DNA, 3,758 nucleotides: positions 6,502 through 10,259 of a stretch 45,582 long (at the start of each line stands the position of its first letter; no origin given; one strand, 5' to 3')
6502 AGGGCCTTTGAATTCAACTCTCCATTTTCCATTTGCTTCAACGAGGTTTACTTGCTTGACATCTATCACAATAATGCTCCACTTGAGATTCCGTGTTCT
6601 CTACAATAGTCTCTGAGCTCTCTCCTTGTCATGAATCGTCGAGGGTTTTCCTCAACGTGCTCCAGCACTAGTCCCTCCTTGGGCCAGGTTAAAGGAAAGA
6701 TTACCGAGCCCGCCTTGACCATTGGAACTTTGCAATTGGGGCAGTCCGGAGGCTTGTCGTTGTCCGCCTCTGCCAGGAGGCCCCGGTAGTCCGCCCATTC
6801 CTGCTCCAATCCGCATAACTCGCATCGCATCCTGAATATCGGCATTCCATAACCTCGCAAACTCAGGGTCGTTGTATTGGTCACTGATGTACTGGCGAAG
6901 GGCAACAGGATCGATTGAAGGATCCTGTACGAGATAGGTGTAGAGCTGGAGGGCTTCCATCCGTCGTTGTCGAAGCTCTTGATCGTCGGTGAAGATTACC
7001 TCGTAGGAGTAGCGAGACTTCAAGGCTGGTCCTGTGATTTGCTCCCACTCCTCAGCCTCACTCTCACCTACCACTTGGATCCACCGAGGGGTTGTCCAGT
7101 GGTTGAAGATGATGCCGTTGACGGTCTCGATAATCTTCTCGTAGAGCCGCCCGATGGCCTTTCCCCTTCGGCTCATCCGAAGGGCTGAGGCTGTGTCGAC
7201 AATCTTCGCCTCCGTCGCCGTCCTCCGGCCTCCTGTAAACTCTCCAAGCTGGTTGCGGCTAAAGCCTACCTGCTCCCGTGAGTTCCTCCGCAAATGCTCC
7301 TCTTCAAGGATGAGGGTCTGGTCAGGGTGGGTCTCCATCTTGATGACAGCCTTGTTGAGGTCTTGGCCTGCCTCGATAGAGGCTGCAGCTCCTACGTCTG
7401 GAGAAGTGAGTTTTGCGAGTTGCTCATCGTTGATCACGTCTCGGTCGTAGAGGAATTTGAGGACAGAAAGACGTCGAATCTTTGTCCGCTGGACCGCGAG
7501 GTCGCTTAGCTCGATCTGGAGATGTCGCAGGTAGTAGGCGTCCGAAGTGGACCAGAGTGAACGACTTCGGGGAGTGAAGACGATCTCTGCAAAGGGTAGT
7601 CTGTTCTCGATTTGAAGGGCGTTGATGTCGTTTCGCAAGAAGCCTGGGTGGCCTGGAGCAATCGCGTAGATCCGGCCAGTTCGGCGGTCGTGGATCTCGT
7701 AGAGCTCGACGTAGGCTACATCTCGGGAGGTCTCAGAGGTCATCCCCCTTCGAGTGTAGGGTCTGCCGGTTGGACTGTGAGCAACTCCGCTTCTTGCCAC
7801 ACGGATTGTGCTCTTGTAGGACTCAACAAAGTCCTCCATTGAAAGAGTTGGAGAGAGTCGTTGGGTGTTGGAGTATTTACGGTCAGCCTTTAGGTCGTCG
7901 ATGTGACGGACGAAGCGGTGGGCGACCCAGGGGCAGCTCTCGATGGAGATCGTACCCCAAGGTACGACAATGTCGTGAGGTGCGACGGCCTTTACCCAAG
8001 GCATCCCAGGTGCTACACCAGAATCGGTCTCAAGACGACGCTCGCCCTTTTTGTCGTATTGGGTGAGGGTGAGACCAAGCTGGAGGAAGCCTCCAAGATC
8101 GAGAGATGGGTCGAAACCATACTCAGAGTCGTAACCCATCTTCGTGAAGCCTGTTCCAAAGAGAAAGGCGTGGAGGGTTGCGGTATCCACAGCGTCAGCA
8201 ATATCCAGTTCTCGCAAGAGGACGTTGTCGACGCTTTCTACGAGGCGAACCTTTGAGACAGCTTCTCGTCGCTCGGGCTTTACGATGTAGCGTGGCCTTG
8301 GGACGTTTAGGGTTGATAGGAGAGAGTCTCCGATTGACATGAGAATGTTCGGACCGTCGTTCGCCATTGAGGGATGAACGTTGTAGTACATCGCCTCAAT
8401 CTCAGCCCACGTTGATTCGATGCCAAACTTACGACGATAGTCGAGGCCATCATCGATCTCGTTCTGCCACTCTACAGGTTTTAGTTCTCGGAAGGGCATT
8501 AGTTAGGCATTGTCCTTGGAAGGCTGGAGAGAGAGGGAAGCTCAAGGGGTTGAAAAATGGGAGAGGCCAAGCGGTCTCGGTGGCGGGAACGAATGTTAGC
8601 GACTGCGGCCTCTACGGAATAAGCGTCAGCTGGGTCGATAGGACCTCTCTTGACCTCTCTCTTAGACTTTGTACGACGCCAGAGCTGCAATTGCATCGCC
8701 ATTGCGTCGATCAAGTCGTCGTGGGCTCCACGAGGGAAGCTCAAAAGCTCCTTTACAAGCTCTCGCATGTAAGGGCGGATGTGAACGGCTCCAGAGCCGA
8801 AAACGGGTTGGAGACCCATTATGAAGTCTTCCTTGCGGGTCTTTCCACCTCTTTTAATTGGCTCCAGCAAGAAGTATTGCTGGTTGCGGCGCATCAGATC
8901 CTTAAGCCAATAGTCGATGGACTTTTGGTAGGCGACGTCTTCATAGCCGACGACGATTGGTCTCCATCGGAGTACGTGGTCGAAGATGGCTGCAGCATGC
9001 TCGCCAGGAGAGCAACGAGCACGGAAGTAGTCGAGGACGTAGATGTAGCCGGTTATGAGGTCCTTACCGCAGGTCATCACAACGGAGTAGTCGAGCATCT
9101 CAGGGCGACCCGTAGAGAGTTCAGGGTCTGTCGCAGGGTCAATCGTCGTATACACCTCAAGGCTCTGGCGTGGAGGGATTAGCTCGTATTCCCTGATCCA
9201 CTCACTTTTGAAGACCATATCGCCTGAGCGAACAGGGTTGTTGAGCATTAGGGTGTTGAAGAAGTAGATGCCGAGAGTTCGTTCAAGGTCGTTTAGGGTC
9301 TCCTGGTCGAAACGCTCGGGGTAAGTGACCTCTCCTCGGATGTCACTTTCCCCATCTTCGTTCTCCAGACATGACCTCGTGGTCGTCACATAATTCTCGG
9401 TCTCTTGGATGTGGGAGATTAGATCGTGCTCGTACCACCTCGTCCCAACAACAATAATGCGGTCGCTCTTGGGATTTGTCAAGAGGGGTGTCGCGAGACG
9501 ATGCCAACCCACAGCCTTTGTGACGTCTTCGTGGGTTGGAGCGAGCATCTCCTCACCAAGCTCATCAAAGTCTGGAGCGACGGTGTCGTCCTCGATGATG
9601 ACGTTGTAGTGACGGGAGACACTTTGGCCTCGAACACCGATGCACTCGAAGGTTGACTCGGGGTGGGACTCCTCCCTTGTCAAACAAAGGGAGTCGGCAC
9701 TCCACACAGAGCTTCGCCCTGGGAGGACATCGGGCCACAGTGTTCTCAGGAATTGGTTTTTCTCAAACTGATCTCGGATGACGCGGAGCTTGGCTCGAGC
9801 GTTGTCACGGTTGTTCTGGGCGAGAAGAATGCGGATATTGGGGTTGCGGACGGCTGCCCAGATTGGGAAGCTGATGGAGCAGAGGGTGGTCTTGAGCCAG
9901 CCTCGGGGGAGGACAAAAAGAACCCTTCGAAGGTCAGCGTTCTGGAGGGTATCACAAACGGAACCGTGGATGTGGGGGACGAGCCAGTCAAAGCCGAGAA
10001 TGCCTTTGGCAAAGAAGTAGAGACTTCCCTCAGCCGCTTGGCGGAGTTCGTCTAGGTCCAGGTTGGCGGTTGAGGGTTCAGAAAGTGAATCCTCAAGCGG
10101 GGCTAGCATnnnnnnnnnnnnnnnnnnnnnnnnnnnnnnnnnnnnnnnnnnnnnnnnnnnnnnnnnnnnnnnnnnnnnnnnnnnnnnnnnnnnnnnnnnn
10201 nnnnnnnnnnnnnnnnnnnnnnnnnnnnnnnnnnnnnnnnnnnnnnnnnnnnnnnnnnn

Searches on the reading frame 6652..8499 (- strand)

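Call 17: search_protein_families(library=pfam, proteins=[window:6652-8499:-], max_evalue=0.001)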
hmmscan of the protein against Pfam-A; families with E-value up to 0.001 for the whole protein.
window:6652-8499:- (615 aa): 1 family
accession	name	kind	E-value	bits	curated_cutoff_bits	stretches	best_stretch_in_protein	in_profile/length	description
PF23899.1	SU10_portal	-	1.8e-05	23.9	30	1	167-330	191-341/593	Phage SU10 portal protein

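Call 31: search_protein_families(library=phrogs, proteins=[window:6652-8499:-], max_evalue=0.001)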
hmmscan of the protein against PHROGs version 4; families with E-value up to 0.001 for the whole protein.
window:6652-8499:- (615 aa): 2 families
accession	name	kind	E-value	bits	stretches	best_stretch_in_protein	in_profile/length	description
phrog_1216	-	head and packaging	1.5e-07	31.3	1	165-332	210-372/714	portal protein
phrog_156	-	head and packaging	0.00044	19.8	0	455-534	448-541/681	portal protein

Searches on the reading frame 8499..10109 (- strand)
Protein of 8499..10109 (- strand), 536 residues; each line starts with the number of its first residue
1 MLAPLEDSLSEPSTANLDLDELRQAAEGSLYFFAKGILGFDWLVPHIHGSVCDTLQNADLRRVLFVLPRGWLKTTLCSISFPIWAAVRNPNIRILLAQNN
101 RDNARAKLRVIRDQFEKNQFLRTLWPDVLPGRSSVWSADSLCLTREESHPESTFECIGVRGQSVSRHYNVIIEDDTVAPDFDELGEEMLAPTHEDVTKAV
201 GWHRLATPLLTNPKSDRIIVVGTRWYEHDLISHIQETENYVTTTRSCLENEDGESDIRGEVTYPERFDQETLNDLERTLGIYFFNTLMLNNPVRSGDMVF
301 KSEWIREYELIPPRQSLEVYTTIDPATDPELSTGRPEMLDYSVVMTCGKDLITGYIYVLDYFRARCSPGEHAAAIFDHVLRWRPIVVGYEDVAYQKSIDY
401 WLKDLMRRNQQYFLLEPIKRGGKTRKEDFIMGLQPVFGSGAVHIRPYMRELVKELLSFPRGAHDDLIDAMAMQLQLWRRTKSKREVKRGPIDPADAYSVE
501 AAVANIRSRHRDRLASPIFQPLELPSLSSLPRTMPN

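Call 17: search_protein_families(library=pfam, proteins=[window:8499-10109:-], max_evalue=0.001)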
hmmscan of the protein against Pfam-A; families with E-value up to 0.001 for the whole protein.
window:8499-10109:- (536 aa): 0 families

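Call 31: search_protein_families(library=phrogs, proteins=[window:8499-10109:-], max_evalue=0.001)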
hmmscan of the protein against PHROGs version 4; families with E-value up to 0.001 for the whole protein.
window:8499-10109:- (536 aa): 5 families
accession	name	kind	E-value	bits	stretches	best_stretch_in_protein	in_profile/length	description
phrog_38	-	head and packaging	9.7e-75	253.6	1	19-490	266-714/760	terminase large subunit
phrog_5573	-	head and packaging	2.2e-14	54.5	1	259-485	24-241/250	terminase large subunit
phrog_4758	-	head and packaging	2.6e-12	47.6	1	40-244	34-228/243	terminase large subunit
phrog_17672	-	head and packaging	3.8e-06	27.1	1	53-176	59-180/395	terminase large subunit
phrog_2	-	head and packaging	1.2e-05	25.3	1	61-489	278-605/807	terminase large subunit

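Call 33: find_related_loci(query=window:8499-10109:-, collection=metagenome_contigs, flank=10000)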
Query window:8499-10109:- (536 aa) in metagenome_contigs; peptide patterns used: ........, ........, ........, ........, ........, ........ (x = any residue, [..] = any of these).
78 stretches matched a pattern; 11 encode a relative of the query (tblastn E <= 1e-3); 11 distinct loci.
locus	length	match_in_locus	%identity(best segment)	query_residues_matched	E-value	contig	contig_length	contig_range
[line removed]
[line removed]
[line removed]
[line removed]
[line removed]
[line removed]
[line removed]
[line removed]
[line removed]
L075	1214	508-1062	52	16-200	2e-66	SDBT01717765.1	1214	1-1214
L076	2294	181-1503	28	32-471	2e-34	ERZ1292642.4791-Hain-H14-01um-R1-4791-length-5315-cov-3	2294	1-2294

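Call 34: find_related_loci(query=window:8499-10109:-, collection=viral_contigs, flank=10000)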
Query window:8499-10109:- (536 aa) in viral_contigs; peptide patterns used: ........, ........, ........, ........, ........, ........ (x = any residue, [..] = any of these).
7 stretches matched a pattern; 3 encode a relative of the query (tblastn E <= 1e-3); 3 distinct loci.
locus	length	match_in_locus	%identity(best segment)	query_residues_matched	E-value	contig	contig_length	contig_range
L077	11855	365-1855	51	11-509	1e-169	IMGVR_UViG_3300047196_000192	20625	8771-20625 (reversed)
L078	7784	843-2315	50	18-511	8e-157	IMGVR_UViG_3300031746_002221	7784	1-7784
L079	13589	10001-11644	43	5-518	3e-145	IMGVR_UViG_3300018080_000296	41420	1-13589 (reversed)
